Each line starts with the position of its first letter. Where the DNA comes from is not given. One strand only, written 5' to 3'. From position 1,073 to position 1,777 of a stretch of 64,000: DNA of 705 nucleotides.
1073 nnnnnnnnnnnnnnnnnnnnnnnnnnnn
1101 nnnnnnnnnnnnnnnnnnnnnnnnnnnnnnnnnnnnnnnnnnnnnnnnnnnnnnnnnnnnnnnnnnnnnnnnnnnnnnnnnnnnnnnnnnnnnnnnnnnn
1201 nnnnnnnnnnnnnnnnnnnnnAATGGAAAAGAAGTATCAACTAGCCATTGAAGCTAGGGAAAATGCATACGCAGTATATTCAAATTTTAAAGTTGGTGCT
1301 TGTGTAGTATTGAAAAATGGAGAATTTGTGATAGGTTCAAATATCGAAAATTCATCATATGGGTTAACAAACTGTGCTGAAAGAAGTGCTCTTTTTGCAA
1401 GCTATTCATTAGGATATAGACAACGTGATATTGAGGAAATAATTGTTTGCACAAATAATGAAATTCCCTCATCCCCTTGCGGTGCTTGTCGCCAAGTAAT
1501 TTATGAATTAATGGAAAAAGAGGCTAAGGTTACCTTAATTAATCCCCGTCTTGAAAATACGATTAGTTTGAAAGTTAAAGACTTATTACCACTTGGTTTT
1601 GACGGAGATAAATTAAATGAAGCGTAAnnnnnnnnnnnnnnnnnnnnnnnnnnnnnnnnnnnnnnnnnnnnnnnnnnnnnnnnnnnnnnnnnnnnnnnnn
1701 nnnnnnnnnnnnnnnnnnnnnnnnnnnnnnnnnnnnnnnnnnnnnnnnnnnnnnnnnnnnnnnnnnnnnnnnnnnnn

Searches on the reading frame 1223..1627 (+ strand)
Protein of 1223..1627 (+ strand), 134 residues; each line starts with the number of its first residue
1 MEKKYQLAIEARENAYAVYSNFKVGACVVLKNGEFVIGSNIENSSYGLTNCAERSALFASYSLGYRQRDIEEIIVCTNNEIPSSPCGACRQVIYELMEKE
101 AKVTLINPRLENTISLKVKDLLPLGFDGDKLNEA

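Call 55: find_encoding_contigs(protein=window:1223-1627:+, flank=10000, max_places=3)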
Protein window:1223-1627:+ (134 aa): 23 contigs read that carry it; 3 places shown.
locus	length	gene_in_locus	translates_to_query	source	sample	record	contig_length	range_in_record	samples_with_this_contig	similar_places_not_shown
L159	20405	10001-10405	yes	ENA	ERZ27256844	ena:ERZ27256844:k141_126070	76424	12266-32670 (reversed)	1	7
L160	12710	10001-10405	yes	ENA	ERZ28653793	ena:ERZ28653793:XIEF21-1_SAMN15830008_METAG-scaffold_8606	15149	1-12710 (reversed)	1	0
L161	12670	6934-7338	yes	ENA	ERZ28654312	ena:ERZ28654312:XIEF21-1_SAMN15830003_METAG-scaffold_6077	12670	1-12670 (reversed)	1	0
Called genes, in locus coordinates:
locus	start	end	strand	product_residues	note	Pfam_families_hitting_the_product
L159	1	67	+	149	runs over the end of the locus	-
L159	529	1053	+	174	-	PF04167:DUF402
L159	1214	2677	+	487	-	PF09547:SpoIVA_ATPase, PF20438:SpoIVA_middle, PF20439:SpoIVA_C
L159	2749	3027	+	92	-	PF00216:Bac_DNA_binding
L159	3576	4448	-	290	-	PF24460:DUF7575 (weak), PF02517:Rce1-like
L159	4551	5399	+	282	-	-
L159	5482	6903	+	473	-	PF01725:Ham1p_like, PF01633:Choline_kinase, PF01636:APH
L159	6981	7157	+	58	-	PF01165:Ribosomal_S21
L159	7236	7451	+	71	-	-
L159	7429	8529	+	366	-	PF06898:YqfD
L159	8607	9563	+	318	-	PF02562:PhoH, PF00270:DEAD (faint), PF13245:AAA_19 (weak)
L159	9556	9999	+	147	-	PF02130:YbeY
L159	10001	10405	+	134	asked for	PF00383:dCMP_cyt_deam_1, PF08211:dCMP_cyt_deam_2 (weak)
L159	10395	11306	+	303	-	PF00009:GTP_EFTU, PF01926:MMR_HSR1, PF02421:FeoB_N, PF10662:PduV-EutP (weak), PF00071:Ras (weak), PF04548:AIG1, PF00350:Dynamin_N (weak), PF07650:KH_2, +2 more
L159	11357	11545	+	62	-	-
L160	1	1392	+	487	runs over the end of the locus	PF09547:SpoIVA_ATPase, PF20438:SpoIVA_middle, PF20439:SpoIVA_C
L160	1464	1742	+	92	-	PF00216:Bac_DNA_binding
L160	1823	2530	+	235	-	PF13384:HTH_23 (faint), PF04218:CENP-B_N (faint), PF13518:HTH_28 (weak), PF13551:HTH_29 (faint), PF13565:HTH_32 (faint), PF01527:HTH_Tnp_1 (weak), PF13518:HTH_28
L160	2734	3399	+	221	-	PF00665:rve, PF13683:rve_3, PF13333:rve_2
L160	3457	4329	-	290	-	PF24460:DUF7575 (weak), PF02517:Rce1-like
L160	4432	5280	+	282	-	-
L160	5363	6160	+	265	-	-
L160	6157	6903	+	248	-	PF01633:Choline_kinase, PF01636:APH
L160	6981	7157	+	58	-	PF01165:Ribosomal_S21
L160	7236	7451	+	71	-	-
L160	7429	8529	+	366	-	PF06898:YqfD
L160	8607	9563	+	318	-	PF02562:PhoH, PF00270:DEAD (faint), PF13245:AAA_19 (weak)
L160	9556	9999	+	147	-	PF02130:YbeY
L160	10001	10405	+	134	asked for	PF00383:dCMP_cyt_deam_1, PF08211:dCMP_cyt_deam_2 (weak)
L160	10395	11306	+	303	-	PF00009:GTP_EFTU, PF01926:MMR_HSR1, PF02421:FeoB_N, PF10662:PduV-EutP (weak), PF00071:Ras (weak), PF04548:AIG1, PF00350:Dynamin_N (weak), PF07650:KH_2, +2 more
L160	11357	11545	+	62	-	-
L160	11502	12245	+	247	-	PF11967:RecO_N, PF02565:RecO_C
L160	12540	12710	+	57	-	?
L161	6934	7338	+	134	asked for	PF00383:dCMP_cyt_deam_1, PF08211:dCMP_cyt_deam_2 (weak)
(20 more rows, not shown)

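Call 70: find_homologous_proteins(query=L160:2734-3399:+, max_evalue=1e-30)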
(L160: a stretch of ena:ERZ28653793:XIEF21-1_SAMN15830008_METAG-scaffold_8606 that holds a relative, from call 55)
Query L160:2734-3399:+ (221 aa): 7985 proteins with E <= 1e-30 among 8000 candidates; the best 120 are listed.
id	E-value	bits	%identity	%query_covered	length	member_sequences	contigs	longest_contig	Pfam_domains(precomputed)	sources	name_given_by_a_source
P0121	7.6e-131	452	92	100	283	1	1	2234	PF00665.33,PF13333.13,PF13683.13,PF13276.13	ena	-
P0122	1.8e-130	451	91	99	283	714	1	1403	PF00665.33,PF13333.13,PF13683.13,PF13276.13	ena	-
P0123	1.2e-129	448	90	100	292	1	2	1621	PF00665.33,PF13333.13,PF13683.13,PF13276.13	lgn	-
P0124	1.9e-129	448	90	100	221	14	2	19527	PF00665.33,PF13333.13,PF13683.13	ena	-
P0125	2.2e-129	448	89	100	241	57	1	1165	PF00665.33,PF13333.13,PF13683.13,PF13276.13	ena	-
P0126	2.3e-129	448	90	100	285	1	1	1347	PF00665.33,PF13333.13,PF13683.13,PF13276.13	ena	-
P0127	4.0e-129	447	90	100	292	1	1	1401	PF00665.33,PF13333.13,PF13683.13,PF13276.13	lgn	-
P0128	4.6e-129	447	90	100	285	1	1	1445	PF00665.33,PF13333.13,PF13683.13,PF13276.13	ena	-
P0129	8.4e-129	446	90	100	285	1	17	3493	PF00665.33,PF13333.13,PF13683.13,PF13276.13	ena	-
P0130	9.1e-129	446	90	100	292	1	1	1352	PF00665.33,PF13333.13,PF13683.13,PF13276.13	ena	-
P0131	6.1e-128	443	90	99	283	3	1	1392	PF00665.33,PF13333.13,PF13683.13,PF13276.13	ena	-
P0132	7.6e-128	443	90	100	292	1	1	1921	PF00665.33,PF13333.13,PF13683.13,PF13276.13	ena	-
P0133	2.2e-127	441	90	100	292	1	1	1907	PF00665.33,PF13333.13,PF13683.13,PF13276.13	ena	-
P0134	9.6e-127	439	89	100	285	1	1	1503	PF00665.33,PF13333.13,PF13683.13,PF13276.13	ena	-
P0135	1.4e-126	438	88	100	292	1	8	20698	PF00665.33,PF13333.13,PF13683.13,PF13276.13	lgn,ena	-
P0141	4.0e-124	430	86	100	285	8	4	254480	PF00665.33,PF13333.13,PF13683.13,PF13276.13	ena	-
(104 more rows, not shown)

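Call 71: find_encoding_contigs(protein=P0135, flank=10000, max_places=8)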
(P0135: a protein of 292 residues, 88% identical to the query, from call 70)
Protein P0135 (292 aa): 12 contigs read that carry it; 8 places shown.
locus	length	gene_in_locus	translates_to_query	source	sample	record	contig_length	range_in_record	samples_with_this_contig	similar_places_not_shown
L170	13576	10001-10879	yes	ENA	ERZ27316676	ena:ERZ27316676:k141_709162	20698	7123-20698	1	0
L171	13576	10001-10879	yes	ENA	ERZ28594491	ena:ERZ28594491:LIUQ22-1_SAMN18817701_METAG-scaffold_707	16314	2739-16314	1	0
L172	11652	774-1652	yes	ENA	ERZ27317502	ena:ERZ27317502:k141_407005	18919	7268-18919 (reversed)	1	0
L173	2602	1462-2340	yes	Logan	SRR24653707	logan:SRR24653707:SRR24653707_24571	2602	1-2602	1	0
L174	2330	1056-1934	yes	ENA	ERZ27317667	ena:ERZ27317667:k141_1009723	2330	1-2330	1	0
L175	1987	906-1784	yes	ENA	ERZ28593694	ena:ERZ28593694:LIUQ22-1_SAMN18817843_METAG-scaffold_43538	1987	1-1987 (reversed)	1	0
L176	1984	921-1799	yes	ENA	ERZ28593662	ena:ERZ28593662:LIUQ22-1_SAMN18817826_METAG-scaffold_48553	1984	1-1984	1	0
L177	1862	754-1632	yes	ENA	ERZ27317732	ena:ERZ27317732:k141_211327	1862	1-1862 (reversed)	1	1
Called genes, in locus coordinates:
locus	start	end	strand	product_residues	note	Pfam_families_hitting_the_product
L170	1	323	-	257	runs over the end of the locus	PF01381:HTH_3, PF12844:HTH_19, PF13443:HTH_26 (weak), PF13560:HTH_31 (weak)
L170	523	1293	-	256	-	PF12844:HTH_19 (weak), PF13443:HTH_26 (faint), PF13560:HTH_31, PF01381:HTH_3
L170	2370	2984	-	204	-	-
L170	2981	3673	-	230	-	-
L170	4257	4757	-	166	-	-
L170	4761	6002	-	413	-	PF18931:DUF5680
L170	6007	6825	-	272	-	PF00583:Acetyltransf_1, PF08445:FR47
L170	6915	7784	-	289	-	-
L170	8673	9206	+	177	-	PF00210:Ferritin (faint), PF02915:Rubrerythrin, PF21349:RUBY_RBDX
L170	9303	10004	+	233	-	PF01527:HTH_Tnp_1, PF13384:HTH_23 (faint), PF13565:HTH_32 (faint), PF13518:HTH_28 (weak), PF13551:HTH_29 (faint), PF13518:HTH_28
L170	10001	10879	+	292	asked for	PF13276:HTH_21, PF00665:rve, PF13683:rve_3, PF13333:rve_2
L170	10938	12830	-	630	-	PF09992:NAGPA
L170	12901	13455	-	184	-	PF08207:EFP_N, PF01132:EFP, PF09285:Elong-fact-P_C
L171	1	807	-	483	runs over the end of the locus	-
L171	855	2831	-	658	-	PF13588:HSDR_N_2, PF02384:N6_Mtase, PF07669:Eco57I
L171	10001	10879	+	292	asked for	PF13276:HTH_21, PF00665:rve, PF13683:rve_3, PF13333:rve_2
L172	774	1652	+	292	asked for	PF13276:HTH_21, PF00665:rve, PF13683:rve_3, PF13333:rve_2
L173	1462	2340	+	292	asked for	PF13276:HTH_21, PF00665:rve, PF13683:rve_3, PF13333:rve_2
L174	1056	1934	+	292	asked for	PF13276:HTH_21, PF00665:rve, PF13683:rve_3, PF13333:rve_2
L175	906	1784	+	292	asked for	PF13276:HTH_21, PF00665:rve, PF13683:rve_3, PF13333:rve_2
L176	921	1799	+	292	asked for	PF13276:HTH_21, PF00665:rve, PF13683:rve_3, PF13333:rve_2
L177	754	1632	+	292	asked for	PF13276:HTH_21, PF00665:rve, PF13683:rve_3, PF13333:rve_2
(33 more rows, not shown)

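Call 73: find_encoding_contigs(protein=P0141, flank=10000, max_places=6)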
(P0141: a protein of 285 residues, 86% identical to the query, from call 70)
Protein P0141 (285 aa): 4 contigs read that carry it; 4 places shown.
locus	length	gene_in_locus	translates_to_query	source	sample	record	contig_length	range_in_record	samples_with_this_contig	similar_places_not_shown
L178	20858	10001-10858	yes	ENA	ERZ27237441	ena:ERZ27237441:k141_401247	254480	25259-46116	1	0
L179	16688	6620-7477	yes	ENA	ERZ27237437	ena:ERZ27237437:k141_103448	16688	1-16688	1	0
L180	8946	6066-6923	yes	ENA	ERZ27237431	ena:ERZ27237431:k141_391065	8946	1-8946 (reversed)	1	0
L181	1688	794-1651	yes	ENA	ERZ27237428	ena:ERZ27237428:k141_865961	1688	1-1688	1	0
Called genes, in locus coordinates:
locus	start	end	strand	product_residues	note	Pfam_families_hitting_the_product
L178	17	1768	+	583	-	PF13292:DXP_synthase_N, PF02775:TPP_enzyme_C (faint), PF13292:DXP_synthase_N (weak), PF02779:Transket_pyr, PF02780:Transketolase_C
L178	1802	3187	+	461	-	PF00580:UvrD-helicase, PF13245:AAA_19, PF13604:AAA_30 (faint), PF01443:Viral_helicase1 (faint), PF13361:UvrD_C, PF13538:UvrD_C_2 (faint)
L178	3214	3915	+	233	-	PF02463:SMC_N (faint), PF00005:ABC_tran, PF13304:AAA_21 (faint)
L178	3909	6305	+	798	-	PF02687:FtsX, PF12704:MacB_PCD (weak), PF02687:FtsX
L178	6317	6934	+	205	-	PF02677:QueH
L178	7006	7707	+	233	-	-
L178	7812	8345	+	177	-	PF00210:Ferritin (weak), PF02915:Rubrerythrin, PF21349:RUBY_RBDX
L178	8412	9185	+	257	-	PF03309:Pan_kinase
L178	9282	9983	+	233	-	PF01527:HTH_Tnp_1 (weak), PF13384:HTH_23 (faint), PF13518:HTH_28 (weak), PF01527:HTH_Tnp_1 (weak), PF13518:HTH_28 (weak)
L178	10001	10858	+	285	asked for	PF13276:HTH_21, PF00665:rve, PF13683:rve_3, PF13333:rve_2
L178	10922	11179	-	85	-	PF04026:SpoVG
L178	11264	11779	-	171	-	PF14317:YcxB (weak)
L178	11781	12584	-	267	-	PF00288:GHMP_kinases_N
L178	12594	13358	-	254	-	PF05582:Peptidase_U57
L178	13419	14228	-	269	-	PF00398:RrnaAD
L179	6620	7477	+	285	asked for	PF13276:HTH_21, PF00665:rve, PF13683:rve_3, PF13333:rve_2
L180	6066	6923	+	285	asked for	PF13276:HTH_21, PF00665:rve, PF13683:rve_3, PF13333:rve_2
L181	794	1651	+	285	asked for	PF13276:HTH_21, PF00665:rve, PF13683:rve_3, PF13333:rve_2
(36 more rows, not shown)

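Call 97: find_encoding_contigs(protein=P0124, flank=10000, max_places=4)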
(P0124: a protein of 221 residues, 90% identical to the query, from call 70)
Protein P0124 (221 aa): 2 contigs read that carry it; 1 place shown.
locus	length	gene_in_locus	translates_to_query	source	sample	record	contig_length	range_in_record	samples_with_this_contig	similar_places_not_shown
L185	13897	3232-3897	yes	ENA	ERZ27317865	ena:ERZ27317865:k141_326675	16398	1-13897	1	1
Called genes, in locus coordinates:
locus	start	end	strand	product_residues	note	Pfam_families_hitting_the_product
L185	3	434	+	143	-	?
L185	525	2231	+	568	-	PF02690:Na_Pi_cotrans, PF01895:PhoU (weak)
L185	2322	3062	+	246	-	PF01527:HTH_Tnp_1 (weak), PF13384:HTH_23 (faint), PF13565:HTH_32 (faint), PF13551:HTH_29 (faint), PF13518:HTH_28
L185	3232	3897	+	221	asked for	PF00665:rve, PF13683:rve_3, PF13333:rve_2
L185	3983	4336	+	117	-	-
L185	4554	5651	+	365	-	PF01381:HTH_3, PF12844:HTH_19, PF13560:HTH_31 (weak)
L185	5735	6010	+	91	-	PF02604:PhdYeFM_antitox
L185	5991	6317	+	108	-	PF05016:ParE_toxin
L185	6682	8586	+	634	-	PF02824:TGS, PF07973:tRNA_SAD, PF00587:tRNA-synt_2b, PF03129:HGTP_anticodon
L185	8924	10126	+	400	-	PF00005:ABC_tran, PF13304:AAA_21 (faint), PF08402:TOBE_2 (faint)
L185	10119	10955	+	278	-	PF00528:BPD_transp_1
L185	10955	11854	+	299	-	PF00528:BPD_transp_1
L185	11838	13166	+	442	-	PF01547:SBP_bac_1, PF13531:SBP_bac_11 (faint), PF13416:SBP_bac_8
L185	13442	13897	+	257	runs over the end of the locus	-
